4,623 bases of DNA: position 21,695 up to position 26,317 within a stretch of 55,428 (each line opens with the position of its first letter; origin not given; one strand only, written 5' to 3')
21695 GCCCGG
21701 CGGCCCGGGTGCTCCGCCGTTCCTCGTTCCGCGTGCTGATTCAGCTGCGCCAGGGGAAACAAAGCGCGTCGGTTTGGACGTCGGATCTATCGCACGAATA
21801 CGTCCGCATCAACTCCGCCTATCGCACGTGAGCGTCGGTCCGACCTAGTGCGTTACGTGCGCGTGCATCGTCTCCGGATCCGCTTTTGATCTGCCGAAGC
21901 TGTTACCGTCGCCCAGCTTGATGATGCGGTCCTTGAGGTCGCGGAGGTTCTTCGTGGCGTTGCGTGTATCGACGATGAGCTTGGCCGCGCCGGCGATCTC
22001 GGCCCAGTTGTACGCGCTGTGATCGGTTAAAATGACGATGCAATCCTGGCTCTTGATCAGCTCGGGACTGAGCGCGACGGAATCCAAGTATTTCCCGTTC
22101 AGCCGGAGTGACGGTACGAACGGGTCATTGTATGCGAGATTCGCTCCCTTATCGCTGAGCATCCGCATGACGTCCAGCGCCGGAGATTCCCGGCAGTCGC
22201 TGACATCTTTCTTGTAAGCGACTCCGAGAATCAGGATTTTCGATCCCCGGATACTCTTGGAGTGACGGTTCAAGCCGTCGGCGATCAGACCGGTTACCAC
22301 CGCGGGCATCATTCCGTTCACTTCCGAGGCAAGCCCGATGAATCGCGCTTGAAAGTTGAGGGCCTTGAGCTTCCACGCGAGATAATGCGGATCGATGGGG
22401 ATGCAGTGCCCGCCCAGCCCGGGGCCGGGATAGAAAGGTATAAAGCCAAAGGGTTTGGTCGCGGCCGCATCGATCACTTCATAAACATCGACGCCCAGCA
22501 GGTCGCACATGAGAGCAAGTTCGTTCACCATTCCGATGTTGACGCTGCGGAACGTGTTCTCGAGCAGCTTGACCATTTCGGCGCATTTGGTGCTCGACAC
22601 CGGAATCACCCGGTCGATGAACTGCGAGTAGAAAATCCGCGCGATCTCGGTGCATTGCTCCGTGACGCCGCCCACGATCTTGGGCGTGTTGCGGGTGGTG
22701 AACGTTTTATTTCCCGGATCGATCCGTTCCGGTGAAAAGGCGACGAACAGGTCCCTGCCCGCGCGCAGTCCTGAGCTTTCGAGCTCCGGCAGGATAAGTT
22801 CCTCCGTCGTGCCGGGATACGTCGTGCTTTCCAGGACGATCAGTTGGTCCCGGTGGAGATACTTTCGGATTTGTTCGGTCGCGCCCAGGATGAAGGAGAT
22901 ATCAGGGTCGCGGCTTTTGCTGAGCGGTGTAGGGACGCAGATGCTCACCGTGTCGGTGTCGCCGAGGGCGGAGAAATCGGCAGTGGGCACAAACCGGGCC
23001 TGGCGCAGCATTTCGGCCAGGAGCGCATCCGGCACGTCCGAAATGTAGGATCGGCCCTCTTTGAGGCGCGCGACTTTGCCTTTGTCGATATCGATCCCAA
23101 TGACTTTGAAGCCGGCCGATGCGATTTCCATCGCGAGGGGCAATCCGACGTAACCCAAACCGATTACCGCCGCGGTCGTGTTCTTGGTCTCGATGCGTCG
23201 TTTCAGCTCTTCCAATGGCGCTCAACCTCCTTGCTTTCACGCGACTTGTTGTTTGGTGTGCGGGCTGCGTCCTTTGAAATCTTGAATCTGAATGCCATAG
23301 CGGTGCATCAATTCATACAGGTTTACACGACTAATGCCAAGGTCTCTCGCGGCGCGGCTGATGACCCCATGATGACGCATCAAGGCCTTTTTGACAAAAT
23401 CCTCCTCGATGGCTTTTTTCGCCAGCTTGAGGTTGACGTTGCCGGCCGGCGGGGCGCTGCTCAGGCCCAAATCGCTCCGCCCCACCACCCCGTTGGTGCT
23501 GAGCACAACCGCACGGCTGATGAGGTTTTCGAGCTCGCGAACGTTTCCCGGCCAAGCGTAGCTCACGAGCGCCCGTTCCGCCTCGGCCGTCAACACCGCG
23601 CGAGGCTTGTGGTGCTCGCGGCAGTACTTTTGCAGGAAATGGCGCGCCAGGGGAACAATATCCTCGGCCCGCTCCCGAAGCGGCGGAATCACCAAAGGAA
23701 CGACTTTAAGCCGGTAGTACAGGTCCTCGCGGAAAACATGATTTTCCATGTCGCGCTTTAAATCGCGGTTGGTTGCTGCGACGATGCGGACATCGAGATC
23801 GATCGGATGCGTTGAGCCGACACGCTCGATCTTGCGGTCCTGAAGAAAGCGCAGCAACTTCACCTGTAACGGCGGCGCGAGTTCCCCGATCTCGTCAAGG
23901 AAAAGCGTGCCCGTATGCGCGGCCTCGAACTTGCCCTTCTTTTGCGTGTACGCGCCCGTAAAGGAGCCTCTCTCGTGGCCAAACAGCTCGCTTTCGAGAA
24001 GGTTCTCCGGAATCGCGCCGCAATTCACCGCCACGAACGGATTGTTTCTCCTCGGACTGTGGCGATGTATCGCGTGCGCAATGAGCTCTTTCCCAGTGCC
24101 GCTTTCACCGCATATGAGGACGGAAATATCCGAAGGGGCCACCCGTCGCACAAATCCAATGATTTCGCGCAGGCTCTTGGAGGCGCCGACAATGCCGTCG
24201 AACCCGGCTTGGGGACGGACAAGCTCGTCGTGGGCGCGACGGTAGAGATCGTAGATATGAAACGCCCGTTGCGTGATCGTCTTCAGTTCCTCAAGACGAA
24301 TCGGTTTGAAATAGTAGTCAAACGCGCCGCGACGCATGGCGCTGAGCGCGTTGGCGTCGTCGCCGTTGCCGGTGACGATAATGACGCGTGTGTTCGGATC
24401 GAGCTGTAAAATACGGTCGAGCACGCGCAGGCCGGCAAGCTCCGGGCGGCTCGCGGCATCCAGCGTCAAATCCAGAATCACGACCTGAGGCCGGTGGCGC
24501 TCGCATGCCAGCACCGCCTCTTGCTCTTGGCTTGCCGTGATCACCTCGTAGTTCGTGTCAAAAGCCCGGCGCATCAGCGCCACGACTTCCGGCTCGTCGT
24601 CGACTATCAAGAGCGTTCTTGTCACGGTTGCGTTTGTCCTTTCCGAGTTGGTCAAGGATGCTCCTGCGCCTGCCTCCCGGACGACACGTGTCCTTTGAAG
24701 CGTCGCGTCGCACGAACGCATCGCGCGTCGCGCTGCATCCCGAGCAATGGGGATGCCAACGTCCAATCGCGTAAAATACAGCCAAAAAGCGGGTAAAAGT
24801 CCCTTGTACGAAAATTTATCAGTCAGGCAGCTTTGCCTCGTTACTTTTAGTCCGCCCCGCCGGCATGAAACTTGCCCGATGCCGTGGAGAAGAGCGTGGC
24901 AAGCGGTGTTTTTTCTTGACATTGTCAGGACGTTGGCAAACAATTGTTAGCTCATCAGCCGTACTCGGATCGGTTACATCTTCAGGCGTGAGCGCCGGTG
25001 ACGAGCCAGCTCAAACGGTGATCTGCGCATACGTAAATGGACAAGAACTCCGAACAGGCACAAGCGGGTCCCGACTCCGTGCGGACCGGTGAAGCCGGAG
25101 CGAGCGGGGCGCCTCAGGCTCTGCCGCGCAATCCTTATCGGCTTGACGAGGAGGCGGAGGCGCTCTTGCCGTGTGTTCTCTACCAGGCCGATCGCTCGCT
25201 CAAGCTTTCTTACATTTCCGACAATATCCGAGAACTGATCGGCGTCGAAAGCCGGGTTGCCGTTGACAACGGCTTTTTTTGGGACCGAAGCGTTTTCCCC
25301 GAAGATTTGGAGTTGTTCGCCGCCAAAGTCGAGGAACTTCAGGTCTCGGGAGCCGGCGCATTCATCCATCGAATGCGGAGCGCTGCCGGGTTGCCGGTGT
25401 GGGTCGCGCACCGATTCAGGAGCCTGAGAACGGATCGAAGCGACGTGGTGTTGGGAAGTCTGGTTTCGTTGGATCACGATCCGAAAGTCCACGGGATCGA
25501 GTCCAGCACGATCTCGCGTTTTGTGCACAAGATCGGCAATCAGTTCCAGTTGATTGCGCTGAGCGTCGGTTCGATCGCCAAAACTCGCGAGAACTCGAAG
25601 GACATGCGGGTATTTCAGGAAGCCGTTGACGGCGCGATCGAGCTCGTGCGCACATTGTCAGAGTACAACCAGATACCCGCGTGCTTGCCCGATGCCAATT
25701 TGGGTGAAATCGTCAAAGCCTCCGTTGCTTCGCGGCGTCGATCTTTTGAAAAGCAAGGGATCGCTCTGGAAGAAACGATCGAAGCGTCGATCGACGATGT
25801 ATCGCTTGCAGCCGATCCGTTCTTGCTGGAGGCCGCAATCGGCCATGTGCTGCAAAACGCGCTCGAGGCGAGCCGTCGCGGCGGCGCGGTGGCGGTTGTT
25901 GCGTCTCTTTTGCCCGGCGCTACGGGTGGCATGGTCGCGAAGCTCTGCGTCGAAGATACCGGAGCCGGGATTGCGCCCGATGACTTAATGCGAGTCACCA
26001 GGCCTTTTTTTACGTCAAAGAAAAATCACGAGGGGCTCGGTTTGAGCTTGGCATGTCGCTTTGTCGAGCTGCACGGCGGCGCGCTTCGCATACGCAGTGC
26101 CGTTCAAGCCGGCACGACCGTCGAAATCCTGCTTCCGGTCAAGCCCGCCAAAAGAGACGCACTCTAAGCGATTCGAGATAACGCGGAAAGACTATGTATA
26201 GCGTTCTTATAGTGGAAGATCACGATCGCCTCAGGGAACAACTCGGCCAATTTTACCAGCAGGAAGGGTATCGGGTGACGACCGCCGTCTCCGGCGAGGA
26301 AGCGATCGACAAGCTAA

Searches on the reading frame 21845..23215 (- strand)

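Call 64: search_protein_families(library=pfam, proteins=[window:21845-23215:-], max_evalue=0.0001)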
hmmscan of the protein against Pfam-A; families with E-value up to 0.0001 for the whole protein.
window:21845-23215:- (456 aa): 4 families
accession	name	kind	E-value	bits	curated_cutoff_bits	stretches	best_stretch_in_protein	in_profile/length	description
PF03721.20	UDPG_MGDP_dh_N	-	7.3e-43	146.8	27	1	16-190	4-181/187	UDP-glucose/GDP-mannose dehydrogenase family, NAD binding domain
PF00984.24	UDPG_MGDP_dh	-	2.1e-29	101.9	25.4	1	212-300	3-92/94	UDP-glucose/GDP-mannose dehydrogenase family, central domain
PF03720.21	UDPG_MGDP_dh_C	-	2.8e-22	79.5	30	1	328-422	1-102/103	UDP-glucose/GDP-mannose dehydrogenase family, UDP binding domain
PF03446.21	NAD_binding_2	-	1.2e-06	29.1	21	1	16-140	3-103/161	NAD binding domain of 6-phosphogluconate dehydrogenase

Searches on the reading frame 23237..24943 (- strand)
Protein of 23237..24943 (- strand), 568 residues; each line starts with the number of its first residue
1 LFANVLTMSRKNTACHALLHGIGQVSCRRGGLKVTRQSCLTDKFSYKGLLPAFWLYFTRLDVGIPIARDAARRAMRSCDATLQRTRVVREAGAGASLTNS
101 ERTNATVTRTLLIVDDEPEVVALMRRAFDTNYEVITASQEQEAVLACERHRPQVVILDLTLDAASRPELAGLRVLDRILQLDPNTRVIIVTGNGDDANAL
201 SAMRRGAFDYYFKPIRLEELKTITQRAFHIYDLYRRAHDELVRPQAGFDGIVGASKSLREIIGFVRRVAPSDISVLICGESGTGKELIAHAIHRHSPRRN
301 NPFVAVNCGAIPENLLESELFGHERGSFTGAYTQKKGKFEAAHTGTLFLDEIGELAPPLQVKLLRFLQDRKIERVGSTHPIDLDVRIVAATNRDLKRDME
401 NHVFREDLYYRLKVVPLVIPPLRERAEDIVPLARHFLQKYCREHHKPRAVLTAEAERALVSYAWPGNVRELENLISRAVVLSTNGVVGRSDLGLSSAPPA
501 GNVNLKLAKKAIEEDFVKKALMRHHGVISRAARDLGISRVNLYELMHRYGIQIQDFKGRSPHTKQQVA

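Call 64: search_protein_families(library=pfam, proteins=[window:23237-24943:-], max_evalue=0.0001)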
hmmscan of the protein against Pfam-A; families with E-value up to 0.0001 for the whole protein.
window:23237-24943:- (568 aa): 8 families
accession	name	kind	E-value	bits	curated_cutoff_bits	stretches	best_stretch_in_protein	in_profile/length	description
PF00158.32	Sigma54_activat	-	4.3e-72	241.7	20.2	1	251-417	1-167/168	Sigma-54 interaction domain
PF25601.1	AAA_lid_14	-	7.2e-24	83.9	27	1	423-492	1-70/87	AAA+ ATPase lid domain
PF00072.30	Response_reg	-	7.8e-21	74.8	30.2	1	112-223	2-109/111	Response regulator receiver domain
PF14532.12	Sigma54_activ_2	-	1.4e-16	61.4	25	1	252-422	1-138/138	Sigma-54 interaction domain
PF02954.25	HTH_8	-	2.5e-07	30.7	22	1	512-549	5-42/42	Bacterial regulatory protein, Fis family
PF07728.20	AAA_5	-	1.9e-06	28.4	22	1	275-395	2-125/139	AAA domain (dynein-related subfamily)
PF00004.35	AAA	-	5e-06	27.4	21.2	1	275-396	1-111/131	ATPase family associated with various cellular activities (AAA)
PF01078.27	Mg_chelatase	-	6.2e-05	22.9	20.3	0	330-392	93-157/207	Magnesium chelatase, subunit ChlI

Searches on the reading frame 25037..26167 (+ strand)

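Call 64: search_protein_families(library=pfam, proteins=[window:25037-26167:+], max_evalue=0.0001)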
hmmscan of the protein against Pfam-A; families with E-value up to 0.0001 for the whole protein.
window:25037-26167:+ (376 aa): 2 families
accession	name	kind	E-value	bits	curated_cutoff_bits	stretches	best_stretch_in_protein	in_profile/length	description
PF02518.31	HATPase_c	-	3e-18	66.7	26.4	1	260-369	2-110/111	Histidine kinase-, DNA gyrase B-, and HSP90-like ATPase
PF08447.18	PAS_3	-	1e-05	26.2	25.6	1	59-137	3-82/89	PAS fold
